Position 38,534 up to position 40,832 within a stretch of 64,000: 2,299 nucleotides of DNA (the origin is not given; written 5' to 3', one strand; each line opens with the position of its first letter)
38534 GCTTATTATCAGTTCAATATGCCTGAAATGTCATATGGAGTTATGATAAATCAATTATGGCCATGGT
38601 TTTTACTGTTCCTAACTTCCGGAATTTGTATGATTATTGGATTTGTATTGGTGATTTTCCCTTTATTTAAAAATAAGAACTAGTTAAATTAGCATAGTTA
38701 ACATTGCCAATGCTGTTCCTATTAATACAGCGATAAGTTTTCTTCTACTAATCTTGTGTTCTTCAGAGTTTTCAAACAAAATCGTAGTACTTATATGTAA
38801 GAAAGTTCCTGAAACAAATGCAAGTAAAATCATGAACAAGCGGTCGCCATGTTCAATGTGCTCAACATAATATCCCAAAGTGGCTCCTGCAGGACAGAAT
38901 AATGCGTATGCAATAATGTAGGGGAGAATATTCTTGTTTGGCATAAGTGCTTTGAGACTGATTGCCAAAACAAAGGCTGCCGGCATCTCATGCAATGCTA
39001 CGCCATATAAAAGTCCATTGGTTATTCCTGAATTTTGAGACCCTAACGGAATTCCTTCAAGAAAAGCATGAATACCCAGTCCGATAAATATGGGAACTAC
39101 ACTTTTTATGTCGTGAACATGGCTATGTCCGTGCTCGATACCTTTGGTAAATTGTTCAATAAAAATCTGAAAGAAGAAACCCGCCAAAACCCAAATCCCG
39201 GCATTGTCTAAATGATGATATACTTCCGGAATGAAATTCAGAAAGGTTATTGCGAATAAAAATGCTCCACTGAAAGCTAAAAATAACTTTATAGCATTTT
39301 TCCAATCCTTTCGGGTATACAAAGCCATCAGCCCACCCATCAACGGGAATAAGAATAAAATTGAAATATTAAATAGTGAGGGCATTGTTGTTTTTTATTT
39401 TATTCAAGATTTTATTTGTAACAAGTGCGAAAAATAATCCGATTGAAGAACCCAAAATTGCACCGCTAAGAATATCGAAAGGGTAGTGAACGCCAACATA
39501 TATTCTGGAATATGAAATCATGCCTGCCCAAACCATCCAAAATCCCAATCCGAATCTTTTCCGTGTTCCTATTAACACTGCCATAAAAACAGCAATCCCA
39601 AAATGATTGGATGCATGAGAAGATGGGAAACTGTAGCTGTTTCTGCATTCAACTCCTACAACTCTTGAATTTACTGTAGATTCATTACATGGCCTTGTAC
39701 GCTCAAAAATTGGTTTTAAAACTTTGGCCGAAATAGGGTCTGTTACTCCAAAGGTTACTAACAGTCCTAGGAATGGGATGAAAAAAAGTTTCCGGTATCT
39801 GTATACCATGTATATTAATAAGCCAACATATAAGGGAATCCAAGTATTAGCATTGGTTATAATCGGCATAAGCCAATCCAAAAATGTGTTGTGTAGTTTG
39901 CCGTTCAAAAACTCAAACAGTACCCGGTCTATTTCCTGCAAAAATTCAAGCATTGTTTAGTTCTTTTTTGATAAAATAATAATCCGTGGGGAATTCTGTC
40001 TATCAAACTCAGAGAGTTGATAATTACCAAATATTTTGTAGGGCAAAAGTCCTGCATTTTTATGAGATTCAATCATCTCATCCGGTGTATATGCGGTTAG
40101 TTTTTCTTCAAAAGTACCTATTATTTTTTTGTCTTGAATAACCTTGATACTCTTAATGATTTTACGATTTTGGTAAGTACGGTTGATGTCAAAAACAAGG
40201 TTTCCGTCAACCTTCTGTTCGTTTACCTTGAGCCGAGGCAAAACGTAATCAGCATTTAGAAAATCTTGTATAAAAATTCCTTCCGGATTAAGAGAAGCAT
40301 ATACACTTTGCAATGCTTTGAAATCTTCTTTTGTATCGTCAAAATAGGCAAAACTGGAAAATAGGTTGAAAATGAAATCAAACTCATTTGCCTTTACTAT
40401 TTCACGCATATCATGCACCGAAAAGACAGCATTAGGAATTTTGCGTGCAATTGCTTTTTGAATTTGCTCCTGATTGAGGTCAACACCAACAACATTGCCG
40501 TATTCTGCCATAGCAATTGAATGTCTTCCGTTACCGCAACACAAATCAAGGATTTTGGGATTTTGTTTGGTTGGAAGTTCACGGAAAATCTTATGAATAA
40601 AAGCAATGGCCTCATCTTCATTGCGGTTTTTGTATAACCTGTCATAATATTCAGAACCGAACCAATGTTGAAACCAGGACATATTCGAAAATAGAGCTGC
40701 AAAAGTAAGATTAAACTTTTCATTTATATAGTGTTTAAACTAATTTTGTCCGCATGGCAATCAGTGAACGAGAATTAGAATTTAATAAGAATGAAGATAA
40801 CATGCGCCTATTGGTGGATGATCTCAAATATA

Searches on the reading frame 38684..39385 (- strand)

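Call 19: search_protein_families(library=pfam, proteins=[window:38684-39385:-], max_evalue=0.0001)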
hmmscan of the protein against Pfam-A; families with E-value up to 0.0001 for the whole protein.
window:38684-39385:- (233 aa): 1 family
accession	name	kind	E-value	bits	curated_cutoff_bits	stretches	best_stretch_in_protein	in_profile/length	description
PF02535.28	Zip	-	4.4e-25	89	35.1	2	99-229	181-321/323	ZIP Zinc transporter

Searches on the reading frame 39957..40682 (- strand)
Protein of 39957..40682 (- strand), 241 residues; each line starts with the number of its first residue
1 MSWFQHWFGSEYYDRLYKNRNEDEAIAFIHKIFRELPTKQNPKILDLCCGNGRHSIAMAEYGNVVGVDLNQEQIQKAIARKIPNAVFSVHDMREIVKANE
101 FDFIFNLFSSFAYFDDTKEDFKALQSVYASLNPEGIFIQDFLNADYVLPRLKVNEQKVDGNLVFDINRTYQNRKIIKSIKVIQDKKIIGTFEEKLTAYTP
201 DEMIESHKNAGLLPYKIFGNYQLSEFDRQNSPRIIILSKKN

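Call 20: search_protein_families(library=pfam, proteins=[window:39957-40682:-], max_evalue=0.0001)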
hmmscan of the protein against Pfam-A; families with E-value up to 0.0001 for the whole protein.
window:39957-40682:- (241 aa): 6 families
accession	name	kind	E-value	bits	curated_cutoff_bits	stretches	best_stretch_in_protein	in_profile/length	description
PF13649.12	Methyltransf_25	-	1.5e-14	54.9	27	1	44-135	1-97/97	Methyltransferase domain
PF13847.12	Methyltransf_31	-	1.6e-13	51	27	1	40-152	3-123/145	Methyltransferase domain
PF13489.12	Methyltransf_23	-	1e-10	42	27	1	22-146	6-124/164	Methyltransferase domain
PF08241.18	Methyltransf_11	-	9.4e-10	39.4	21.2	1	45-138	1-94/95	Methyltransferase domain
PF08242.18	Methyltransf_12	-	2.9e-06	28.4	30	1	45-137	1-98/98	Methyltransferase domain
PF03291.22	mRNA_G-N7_MeTrfase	-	1.8e-05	24.4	26.6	0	27-169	47-211/315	mRNA (guanine-N(7))-methyltransferase domain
